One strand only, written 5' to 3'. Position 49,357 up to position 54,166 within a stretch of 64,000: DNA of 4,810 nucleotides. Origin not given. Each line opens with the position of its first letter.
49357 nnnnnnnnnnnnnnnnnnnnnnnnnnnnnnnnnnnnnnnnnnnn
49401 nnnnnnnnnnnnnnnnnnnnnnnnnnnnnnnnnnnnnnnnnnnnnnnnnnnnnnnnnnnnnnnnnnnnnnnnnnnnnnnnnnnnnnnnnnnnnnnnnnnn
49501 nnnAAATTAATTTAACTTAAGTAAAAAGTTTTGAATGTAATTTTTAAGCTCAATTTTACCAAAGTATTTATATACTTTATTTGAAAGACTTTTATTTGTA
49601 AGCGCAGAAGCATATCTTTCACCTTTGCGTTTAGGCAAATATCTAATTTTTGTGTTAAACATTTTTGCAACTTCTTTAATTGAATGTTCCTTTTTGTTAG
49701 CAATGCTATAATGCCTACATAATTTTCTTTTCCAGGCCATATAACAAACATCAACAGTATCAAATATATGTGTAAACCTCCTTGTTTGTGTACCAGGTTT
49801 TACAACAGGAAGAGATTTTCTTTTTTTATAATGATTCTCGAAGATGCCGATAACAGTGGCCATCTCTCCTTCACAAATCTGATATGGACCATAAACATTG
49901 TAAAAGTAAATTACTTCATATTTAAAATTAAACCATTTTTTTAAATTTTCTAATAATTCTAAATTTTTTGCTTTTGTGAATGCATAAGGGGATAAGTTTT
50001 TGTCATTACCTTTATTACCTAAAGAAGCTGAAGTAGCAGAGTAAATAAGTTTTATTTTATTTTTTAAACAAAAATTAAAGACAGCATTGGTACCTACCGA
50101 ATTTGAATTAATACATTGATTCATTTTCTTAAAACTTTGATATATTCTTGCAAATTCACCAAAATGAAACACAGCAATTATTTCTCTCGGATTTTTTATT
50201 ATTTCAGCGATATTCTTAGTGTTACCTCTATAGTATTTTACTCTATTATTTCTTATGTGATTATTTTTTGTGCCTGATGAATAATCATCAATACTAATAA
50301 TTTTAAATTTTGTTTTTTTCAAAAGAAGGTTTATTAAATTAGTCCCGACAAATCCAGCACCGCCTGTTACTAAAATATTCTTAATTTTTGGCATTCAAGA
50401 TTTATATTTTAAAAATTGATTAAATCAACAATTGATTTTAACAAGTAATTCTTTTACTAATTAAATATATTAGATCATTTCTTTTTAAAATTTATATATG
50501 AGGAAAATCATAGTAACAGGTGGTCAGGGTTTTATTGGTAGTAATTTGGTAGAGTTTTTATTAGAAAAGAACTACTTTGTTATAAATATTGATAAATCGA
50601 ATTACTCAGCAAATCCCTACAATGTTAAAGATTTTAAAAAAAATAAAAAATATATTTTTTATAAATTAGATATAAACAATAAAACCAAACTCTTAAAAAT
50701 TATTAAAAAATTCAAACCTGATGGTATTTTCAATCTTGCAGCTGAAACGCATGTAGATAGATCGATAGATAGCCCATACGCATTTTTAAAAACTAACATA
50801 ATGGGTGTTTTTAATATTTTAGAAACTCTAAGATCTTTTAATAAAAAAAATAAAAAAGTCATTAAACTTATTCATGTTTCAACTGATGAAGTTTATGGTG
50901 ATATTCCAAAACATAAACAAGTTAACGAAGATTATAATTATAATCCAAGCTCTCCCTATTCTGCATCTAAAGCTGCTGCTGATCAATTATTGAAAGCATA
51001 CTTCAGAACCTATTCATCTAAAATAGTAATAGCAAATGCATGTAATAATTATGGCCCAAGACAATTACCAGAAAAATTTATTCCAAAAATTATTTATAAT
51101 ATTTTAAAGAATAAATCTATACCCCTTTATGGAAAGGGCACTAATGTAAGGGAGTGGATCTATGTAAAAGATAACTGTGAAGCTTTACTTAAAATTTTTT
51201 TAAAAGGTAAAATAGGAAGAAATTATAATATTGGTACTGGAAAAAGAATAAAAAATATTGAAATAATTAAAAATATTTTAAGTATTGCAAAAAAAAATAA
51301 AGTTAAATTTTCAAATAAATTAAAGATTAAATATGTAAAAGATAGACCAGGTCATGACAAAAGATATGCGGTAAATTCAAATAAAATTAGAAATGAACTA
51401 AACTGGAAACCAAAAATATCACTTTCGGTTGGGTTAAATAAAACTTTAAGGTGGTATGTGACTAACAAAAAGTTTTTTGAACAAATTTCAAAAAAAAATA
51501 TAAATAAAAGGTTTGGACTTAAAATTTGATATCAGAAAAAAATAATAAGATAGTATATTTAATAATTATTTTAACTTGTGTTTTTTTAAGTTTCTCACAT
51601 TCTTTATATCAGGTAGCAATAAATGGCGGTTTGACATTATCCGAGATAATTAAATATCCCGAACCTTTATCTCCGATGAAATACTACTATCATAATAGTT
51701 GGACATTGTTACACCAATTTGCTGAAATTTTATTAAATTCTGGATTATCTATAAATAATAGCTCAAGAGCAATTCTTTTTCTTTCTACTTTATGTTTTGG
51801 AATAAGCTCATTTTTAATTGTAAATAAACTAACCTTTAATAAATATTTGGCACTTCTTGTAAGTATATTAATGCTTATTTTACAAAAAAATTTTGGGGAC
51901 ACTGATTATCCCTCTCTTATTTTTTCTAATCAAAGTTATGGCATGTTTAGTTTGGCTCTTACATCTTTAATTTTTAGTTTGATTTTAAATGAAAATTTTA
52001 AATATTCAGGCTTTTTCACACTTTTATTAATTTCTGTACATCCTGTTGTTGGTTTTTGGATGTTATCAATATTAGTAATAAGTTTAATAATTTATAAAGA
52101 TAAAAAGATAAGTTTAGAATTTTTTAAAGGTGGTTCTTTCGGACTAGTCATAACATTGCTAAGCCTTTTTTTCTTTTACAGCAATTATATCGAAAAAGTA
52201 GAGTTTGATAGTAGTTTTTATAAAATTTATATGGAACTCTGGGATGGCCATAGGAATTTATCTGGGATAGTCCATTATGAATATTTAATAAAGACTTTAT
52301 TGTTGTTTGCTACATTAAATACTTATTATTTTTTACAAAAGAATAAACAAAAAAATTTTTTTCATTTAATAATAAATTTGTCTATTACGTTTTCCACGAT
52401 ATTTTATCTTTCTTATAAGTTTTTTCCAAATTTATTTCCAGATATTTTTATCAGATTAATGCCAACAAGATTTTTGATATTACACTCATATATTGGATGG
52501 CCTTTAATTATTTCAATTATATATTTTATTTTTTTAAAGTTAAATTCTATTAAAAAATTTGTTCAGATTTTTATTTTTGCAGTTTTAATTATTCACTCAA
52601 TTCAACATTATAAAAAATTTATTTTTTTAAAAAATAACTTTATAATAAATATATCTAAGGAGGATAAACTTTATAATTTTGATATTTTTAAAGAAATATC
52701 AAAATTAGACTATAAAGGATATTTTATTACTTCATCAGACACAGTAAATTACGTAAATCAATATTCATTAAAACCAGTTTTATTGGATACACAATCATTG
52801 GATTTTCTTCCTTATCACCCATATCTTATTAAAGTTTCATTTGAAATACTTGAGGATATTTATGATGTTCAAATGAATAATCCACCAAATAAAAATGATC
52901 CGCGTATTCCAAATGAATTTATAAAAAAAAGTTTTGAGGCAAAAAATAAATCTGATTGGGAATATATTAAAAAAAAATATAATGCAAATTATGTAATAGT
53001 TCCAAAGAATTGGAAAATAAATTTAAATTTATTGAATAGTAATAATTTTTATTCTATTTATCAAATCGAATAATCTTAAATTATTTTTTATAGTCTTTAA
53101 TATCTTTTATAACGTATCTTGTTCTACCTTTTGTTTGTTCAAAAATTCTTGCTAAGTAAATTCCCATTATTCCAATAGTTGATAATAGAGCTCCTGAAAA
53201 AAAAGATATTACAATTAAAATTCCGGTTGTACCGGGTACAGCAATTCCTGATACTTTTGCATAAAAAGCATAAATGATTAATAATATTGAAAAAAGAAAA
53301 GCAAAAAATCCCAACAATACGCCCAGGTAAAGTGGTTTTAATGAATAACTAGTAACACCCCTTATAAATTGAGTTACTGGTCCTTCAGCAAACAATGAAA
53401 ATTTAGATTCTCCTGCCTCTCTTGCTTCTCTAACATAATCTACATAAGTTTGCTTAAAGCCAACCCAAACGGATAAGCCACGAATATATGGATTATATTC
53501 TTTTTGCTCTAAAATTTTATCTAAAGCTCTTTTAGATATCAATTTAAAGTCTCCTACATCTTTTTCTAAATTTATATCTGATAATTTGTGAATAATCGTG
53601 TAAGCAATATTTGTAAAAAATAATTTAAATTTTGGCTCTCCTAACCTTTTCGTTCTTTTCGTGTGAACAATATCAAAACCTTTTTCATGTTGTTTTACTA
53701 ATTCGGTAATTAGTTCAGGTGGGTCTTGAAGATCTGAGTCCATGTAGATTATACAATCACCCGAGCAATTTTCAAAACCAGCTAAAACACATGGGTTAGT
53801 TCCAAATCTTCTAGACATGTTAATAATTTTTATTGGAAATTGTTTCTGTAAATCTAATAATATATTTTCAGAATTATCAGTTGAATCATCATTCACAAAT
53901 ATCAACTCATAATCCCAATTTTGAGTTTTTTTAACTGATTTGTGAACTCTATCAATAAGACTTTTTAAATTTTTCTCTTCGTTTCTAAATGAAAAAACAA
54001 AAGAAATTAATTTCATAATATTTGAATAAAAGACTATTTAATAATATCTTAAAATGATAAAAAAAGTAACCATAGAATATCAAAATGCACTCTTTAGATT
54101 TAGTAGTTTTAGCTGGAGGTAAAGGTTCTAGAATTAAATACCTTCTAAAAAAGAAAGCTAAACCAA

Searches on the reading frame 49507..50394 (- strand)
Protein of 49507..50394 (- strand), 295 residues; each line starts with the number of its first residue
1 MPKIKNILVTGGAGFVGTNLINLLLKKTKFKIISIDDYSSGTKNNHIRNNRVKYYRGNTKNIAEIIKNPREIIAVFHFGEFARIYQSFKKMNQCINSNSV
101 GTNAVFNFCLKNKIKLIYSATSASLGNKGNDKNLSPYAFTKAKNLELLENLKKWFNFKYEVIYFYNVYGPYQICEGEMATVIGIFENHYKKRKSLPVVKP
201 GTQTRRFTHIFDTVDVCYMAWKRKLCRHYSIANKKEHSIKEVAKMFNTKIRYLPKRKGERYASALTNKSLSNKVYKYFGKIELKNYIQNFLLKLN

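Call 3: search_protein_families(library=pfam, proteins=[window:49507-50394:-])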
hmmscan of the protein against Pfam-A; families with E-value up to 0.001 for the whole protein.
window:49507-50394:- (295 aa): 6 families
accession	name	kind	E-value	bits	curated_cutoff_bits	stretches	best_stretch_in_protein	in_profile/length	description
PF01370.27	Epimerase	-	9.4e-31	107.5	20.9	1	7-231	1-239/240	NAD dependent epimerase/dehydratase family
PF16363.11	GDP_Man_Dehyd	-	2.3e-24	86.9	27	1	8-261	1-277/332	GDP-mannose 4,6 dehydratase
PF01073.25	3Beta_HSD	-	5.5e-12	45.7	22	1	8-128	1-123/280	3-beta hydroxysteroid dehydrogenase/isomerase family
PF02719.21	Polysacc_synt_2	-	8.1e-07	28.9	20.2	1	7-267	1-275/293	Polysaccharide biosynthesis protein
PF07993.18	NAD_binding_4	-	9.1e-06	25.4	20.1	0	73-160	90-158/258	Male sterility protein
PF04321.23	RmlD_sub_bind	-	0.0005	19.7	27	0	6-124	2-104/287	RmlD substrate binding domain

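Call 4: search_protein_families(library=ncbifam, proteins=[window:49507-50394:-])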
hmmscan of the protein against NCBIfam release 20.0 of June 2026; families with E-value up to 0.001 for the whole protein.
window:49507-50394:- (295 aa): 18 families
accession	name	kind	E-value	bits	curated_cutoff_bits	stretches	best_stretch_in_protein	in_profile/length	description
TIGR02197.1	heptose_epim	equivalog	1.7e-25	89.9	274.6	1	7-255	1-262/316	ADP-glyceromanno-heptose 6-epimerase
TIGR01181.1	dTDP_gluc_dehyt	equivalog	1.2e-22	80.4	365.1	1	6-248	1-259/321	dTDP-glucose 4,6-dehydratase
TIGR04180.1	EDH_00030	hypoth_equivalog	4.9e-17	61.9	475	1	7-249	1-255/297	NAD-dependent 4,6-dehydratase LegB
TIGR01179.1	galE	equivalog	6.2e-17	61.4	262.3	1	6-247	1-272/332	UDP-glucose 4-epimerase GalE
NF008360.0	PRK11150.1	equivalog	9.6e-17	61.1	452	1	7-245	2-249/310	ADP-glyceromanno-heptose 6-epimerase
NF007490.0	PRK10084.1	subfamily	1.2e-10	41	649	1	6-107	2-109/361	dTDP-glucose 4,6-dehydratase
NF008872.0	PRK11908.1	equivalog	1.5e-09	37.3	294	1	5-127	2-124/349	bifunctional UDP-4-keto-pentose/UDP-xylose synthase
TIGR03589.1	PseB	equivalog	6.2e-09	35.2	407.75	1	4-277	4-273/324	UDP-N-acetylglucosamine 4,6-dehydratase (inverting)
NF042422.1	oxyalk_red_OleD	equivalog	8.3e-09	35.2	580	1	6-123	2-112/329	2-alkyl-3-oxoalkanoate reductase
TIGR03466.1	HpnA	hypoth_equivalog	1.6e-08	33.9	367.65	1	6-132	2-124/327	hopanoid-associated sugar epimerase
NF007582.0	PRK10217.1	equivalog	3.3e-08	33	698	0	4-39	1-36/355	dTDP-glucose 4,6-dehydratase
NF042423.1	oxyalk_red_Shew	equivalog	6.1e-08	32.1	580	1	3-133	7-129/331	2-alkyl-3-oxoalkanoate reductase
NF011728.1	PRK15181.1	equivalog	7.3e-08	31.8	760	1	5-216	16-244/348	Vi polysaccharide biosynthesis UDP-N-acetylglucosaminuronic acid C-4 epimerase TviC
TIGR04130.1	FnlA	equivalog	9.7e-08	31.3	730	1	3-221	3-213/337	UDP-N-acetylglucosamine 4,6-dehydratase/5-epimerase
NF005998.1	PRK08125.1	equivalog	3e-06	25.9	777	1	4-67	315-377/649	bifunctional UDP-4-amino-4-deoxy-L-arabinose formyltransferase/UDP-glucuronic acid oxidase ArnA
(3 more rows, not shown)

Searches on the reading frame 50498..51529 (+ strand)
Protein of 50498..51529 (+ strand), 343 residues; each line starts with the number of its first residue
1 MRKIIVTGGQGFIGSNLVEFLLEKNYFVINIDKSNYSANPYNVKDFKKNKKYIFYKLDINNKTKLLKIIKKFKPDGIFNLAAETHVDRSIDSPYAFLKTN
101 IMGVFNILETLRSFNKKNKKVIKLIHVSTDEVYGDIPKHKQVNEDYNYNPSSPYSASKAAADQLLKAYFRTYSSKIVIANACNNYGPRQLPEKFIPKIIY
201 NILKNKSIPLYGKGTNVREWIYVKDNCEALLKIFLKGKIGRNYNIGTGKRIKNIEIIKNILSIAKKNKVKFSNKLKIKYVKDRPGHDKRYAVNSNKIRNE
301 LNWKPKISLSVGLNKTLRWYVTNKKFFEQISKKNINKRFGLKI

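Call 83: search_protein_families(library=pfam, proteins=[window:50498-51529:+], max_evalue=0.0001)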
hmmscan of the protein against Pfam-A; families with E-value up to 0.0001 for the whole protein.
window:50498-51529:+ (343 aa): 7 families
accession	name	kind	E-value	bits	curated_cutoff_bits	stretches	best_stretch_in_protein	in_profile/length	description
PF16363.11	GDP_Man_Dehyd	-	1.8e-81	274.6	27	1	5-315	1-331/332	GDP-mannose 4,6 dehydratase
PF01370.27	Epimerase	-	5.1e-65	219.7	20.9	1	4-246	1-240/240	NAD dependent epimerase/dehydratase family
PF02719.21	Polysacc_synt_2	-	7.7e-17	61.8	20.2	1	4-286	1-267/293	Polysaccharide biosynthesis protein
PF04321.23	RmlD_sub_bind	-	9.3e-17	61.5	27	1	3-170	2-141/287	RmlD substrate binding domain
PF01073.25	3Beta_HSD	-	1.4e-14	54.3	22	1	5-224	1-219/280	3-beta hydroxysteroid dehydrogenase/isomerase family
PF07993.18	NAD_binding_4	-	2.1e-10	40.6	20.1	1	75-178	90-201/258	Male sterility protein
PF00106.31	adh_short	-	1.3e-07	31.8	26.6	1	3-182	2-177/195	short chain dehydrogenase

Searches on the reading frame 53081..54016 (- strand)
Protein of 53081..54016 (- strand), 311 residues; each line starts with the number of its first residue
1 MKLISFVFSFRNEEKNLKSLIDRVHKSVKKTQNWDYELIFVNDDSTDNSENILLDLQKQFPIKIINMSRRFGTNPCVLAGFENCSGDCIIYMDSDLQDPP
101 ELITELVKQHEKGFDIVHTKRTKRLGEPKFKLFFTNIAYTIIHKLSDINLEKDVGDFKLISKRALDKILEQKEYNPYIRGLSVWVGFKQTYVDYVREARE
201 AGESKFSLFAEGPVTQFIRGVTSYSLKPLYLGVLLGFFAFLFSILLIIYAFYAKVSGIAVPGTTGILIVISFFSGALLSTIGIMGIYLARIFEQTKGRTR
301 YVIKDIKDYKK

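Call 83: search_protein_families(library=pfam, proteins=[window:53081-54016:-], max_evalue=0.0001)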
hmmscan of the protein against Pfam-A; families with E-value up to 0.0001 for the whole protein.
window:53081-54016:- (311 aa): 2 families
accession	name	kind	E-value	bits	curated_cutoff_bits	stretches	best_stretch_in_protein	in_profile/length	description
PF00535.33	Glycos_transf_2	-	2.9e-25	89.6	23.3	1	5-168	1-167/168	Glycosyl transferase family 2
PF10111.15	Glyco_tranf_2_2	-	9.3e-05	22.5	27.3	0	5-96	1-92/276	Glycosyltransferase like family 2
